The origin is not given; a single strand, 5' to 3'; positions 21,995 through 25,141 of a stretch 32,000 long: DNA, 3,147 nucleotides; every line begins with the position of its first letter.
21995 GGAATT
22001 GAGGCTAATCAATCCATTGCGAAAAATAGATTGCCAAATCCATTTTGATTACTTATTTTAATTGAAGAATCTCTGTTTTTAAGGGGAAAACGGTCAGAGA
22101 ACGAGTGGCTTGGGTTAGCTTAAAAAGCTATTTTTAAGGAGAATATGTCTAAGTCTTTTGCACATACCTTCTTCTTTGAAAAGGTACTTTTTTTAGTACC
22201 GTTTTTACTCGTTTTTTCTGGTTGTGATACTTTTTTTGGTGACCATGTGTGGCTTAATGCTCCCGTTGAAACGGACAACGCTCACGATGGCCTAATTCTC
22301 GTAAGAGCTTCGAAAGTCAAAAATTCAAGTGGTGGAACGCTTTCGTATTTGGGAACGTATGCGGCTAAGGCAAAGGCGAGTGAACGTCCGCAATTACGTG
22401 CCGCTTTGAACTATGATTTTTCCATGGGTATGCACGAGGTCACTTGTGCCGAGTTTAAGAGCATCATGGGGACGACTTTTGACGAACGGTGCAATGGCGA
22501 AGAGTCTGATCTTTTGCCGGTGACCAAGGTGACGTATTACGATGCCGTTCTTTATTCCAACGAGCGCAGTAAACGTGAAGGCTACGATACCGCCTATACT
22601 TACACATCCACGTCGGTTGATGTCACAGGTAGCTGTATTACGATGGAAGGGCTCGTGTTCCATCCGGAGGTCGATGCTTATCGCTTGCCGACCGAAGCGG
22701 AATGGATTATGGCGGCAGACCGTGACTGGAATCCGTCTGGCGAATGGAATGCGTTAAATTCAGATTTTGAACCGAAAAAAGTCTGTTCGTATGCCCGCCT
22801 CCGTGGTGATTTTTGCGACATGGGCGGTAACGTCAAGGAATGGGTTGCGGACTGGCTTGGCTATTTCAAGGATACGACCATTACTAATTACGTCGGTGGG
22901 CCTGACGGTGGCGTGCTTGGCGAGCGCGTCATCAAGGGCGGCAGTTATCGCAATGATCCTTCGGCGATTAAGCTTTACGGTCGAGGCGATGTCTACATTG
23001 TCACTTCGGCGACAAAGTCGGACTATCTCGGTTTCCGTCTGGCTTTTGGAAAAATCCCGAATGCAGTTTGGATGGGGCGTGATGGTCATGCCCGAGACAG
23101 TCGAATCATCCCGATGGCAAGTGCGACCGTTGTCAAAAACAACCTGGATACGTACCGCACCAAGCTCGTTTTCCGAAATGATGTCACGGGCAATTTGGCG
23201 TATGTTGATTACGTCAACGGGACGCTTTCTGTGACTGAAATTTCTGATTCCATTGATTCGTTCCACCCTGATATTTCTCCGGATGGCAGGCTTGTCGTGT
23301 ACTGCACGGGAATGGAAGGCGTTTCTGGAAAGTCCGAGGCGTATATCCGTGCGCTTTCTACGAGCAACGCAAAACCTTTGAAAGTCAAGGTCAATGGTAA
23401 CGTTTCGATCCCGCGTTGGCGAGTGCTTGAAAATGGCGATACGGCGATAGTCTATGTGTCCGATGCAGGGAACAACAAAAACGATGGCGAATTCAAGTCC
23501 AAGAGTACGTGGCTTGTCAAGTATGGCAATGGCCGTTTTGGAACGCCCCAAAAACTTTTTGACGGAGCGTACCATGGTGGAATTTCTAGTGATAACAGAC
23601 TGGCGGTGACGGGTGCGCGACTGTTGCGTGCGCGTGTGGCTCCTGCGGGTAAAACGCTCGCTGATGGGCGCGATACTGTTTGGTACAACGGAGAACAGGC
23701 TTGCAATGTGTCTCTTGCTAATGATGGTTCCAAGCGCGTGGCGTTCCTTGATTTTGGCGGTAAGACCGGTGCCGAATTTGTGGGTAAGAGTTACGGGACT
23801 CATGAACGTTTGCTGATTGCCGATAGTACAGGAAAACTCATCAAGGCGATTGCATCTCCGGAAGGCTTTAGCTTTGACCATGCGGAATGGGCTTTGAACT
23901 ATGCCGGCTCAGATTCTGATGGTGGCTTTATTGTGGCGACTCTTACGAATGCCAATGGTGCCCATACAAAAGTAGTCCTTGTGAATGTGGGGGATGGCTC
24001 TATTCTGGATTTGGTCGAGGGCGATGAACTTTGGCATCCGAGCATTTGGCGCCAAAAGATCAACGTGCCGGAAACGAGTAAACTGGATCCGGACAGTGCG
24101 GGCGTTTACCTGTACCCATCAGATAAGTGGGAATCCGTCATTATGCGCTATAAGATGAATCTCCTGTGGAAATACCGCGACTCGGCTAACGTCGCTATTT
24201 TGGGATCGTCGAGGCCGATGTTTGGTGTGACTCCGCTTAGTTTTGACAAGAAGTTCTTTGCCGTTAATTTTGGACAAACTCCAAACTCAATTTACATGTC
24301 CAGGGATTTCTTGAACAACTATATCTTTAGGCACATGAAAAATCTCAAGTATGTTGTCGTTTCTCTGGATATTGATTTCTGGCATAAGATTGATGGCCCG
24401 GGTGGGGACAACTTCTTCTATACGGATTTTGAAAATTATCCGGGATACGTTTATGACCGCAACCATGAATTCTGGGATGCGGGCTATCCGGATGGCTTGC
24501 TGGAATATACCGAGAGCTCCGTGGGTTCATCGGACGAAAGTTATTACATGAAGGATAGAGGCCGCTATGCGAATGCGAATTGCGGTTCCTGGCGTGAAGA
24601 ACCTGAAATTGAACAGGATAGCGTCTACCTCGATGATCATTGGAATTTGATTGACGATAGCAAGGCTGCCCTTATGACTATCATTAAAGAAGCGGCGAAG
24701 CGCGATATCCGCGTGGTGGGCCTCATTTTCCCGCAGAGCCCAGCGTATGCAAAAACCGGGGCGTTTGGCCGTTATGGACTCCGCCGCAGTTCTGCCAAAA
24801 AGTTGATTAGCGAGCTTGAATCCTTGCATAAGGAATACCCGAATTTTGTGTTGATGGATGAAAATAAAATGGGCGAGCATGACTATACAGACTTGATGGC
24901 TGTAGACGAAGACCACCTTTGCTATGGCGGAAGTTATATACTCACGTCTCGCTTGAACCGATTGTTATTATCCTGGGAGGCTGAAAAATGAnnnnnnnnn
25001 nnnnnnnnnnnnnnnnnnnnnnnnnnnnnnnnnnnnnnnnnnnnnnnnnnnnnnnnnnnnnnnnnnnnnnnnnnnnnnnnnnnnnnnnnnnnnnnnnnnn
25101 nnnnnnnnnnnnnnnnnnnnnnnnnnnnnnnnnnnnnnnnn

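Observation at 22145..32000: Tandem array of at least four paralogous ~100-kDa three-domain lipoprotein genes (FGE-like, beta-propeller, SGNH/DltD-like)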

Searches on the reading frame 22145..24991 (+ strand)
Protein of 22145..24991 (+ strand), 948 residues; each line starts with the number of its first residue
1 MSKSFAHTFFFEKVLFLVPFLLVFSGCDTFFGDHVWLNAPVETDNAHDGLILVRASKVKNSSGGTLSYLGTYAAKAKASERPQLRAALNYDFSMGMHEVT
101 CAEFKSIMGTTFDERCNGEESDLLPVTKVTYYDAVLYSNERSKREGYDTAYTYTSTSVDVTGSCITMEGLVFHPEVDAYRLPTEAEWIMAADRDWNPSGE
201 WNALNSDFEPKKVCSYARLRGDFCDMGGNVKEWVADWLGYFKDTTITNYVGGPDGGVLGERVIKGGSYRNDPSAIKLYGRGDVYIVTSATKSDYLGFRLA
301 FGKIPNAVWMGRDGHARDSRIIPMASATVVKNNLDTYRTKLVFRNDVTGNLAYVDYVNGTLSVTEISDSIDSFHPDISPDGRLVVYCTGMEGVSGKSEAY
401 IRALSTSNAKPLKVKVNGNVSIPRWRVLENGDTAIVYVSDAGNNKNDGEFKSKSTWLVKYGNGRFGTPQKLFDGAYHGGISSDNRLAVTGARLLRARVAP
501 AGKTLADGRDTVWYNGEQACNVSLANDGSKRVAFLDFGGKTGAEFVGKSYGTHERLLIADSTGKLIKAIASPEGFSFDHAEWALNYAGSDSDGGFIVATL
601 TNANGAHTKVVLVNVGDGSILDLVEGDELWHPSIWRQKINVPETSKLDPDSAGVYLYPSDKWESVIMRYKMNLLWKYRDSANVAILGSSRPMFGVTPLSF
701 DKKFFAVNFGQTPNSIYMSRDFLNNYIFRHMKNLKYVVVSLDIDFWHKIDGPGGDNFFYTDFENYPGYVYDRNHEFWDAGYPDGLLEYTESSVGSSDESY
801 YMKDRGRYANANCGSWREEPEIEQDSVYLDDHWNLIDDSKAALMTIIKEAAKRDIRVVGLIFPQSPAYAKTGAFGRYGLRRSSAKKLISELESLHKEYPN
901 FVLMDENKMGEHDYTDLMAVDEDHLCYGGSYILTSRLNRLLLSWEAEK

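Call 4: search_protein_families(library=pfam, proteins=[window:22145-24991:+], max_evalue=1)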
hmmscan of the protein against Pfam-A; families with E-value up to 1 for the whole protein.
window:22145-24991:+ (948 aa): 1 family
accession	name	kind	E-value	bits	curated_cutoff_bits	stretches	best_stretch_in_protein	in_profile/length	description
PF03781.23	FGE-sulfatase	-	4.5e-24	85.9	23.3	1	63-300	10-254/255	Sulfatase-modifying factor enzyme 1-like domain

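Call 5: search_protein_families(library=ncbifam, proteins=[window:22145-24991:+], max_evalue=1)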
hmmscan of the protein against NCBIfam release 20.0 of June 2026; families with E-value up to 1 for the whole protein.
window:22145-24991:+ (948 aa): 7 families
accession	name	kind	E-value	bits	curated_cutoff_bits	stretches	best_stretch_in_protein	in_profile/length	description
TIGR02171.1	Fb_sc_TIGR02171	subfamily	0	1175.6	544.35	1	65-942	46-909/912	TIGR02171 family lipoprotein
TIGR03440.2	egtB_TIGR03440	equivalog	4.8e-05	22.6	360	1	177-280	291-396/413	ergothioneine biosynthesis protein EgtB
TIGR03525.2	GldK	equivalog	0.00023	20.6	350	1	211-299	311-403/408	T9SS ring complex lipoprotein PorK/GldK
TIGR03524.1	GldJ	equivalog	0.0053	15.5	458.2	1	194-237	322-364/559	gliding motility lipoprotein GldJ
NF051459.1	pyoverdine_PvdO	equivalog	0.054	12.6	500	1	215-300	196-277/280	dihydropyoverdine dehydrogenase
TIGR02800.1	propeller_TolB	equivalog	0.058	12.3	343.15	1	363-425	359-417/418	Tol-Pal system beta propeller repeat protein TolB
NF041186.1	SenA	equivalog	0.071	12.5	420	1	179-210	290-324/382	selenoneine synthase SenA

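Call 50: list_cluster_members(proteins=[window:22145-24991:+, window:24988-27738:+, window:27776-30535:+, L001:12824-15763:+, L001:15781-17565:+, L001:1557-3509:+, L001:3494-4273:+, L001:19502-21859:+])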
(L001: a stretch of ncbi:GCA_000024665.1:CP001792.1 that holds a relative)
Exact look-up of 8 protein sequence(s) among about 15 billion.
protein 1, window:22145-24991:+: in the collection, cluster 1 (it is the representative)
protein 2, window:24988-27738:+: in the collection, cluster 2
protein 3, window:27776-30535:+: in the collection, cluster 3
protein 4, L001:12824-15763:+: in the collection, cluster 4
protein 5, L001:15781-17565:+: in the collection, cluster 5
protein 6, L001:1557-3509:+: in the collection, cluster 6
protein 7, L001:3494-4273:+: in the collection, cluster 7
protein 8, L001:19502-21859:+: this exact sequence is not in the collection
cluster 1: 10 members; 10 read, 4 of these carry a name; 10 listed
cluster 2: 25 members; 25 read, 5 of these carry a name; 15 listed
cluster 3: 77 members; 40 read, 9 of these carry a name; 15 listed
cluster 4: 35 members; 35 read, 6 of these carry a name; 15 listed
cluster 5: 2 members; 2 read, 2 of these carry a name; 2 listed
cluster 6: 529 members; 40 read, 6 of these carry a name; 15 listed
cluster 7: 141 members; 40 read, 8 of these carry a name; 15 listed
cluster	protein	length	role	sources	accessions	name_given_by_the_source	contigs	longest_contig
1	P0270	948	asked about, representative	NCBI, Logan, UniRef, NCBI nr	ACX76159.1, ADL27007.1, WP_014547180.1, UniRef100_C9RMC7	putative lipoprotein, TIGR02171 [Fibrobacter succinogenes subsp. succinogenes S85] | Putative lipoprotein, TIGR02171 n=1 Tax=Fibrobacter succinogenes (strain ATCC 19169 / ... | protein of unknown function DUF323 [Fibrobacter succinogenes subsp. succinogenes S85]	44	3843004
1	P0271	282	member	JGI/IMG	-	hypothetical protein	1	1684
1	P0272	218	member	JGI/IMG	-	hypothetical protein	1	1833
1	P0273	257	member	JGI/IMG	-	hypothetical protein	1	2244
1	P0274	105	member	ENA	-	-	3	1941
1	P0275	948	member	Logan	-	-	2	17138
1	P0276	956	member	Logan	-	-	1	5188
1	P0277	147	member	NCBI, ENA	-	-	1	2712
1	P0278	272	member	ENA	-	-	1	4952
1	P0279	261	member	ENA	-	-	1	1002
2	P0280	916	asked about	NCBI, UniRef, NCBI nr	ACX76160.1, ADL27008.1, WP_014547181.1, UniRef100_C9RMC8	putative lipoprotein [Fibrobacter succinogenes subsp. succinogenes S85] | Putative lipoprotein n=1 Tax=Fibrobacter succinogenes (strain ATCC 19169 / S85) ... | TIGR02171 family protein [Fibrobacter succinogenes]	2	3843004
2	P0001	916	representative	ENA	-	-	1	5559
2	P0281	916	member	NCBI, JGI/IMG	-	uncharacterized protein (TIGR02171 family)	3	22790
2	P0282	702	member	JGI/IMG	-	uncharacterized protein (TIGR02171 family)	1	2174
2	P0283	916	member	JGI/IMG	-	uncharacterized protein (TIGR02171 family)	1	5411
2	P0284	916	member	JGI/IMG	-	uncharacterized protein (TIGR02171 family)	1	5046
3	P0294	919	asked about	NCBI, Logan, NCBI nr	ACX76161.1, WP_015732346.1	protein of unknown function DUF323 [Fibrobacter succinogenes subsp. succinogenes S85] | TIGR02171 family protein [Fibrobacter succinogenes]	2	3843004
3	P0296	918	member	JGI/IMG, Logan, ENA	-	uncharacterized protein (TIGR02171 family)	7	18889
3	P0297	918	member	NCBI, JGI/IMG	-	uncharacterized protein (TIGR02171 family)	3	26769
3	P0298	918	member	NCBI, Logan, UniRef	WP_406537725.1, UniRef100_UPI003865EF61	TIGR02171 family lipoprotein [Fibrobacter sp.] | TIGR02171 family lipoprotein n=1 Tax=Fibrobacter sp. TaxID=35828 RepID=UPI003865EF61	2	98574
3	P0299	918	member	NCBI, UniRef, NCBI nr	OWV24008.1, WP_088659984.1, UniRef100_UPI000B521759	hypothetical protein B7982_06170 [Fibrobacter sp. UWB2] | TIGR02171 family lipoprotein n=1 Tax=Fibrobacter sp. UWB2 TaxID=1964358 ... | TIGR02171 family protein [Fibrobacter sp. UWB2]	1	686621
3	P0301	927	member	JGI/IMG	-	uncharacterized protein (TIGR02171 family)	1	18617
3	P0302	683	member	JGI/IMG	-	uncharacterized protein (TIGR02171 family)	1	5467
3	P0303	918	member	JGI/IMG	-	uncharacterized protein (TIGR02171 family)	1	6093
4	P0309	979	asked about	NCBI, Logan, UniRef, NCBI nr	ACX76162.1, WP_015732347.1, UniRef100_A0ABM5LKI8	protein of unknown function DUF323 [Fibrobacter succinogenes subsp. succinogenes S85] | Sulfatase-modifying factor enzyme-like domain-containing protein n=1 Tax=Fibrobacter ... | TIGR02171 family protein [Fibrobacter succinogenes]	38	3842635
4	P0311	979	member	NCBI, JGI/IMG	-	uncharacterized protein (TIGR02171 family)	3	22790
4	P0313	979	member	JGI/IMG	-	uncharacterized protein (TIGR02171 family)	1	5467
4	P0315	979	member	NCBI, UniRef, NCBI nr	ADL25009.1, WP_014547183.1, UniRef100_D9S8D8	conserved domain protein [Fibrobacter succinogenes subsp. succinogenes S85] | Conserved domain protein n=1 Tax=Fibrobacter succinogenes (strain ATCC 19169 / S85) ... | TIGR02171 family protein [Fibrobacter succinogenes]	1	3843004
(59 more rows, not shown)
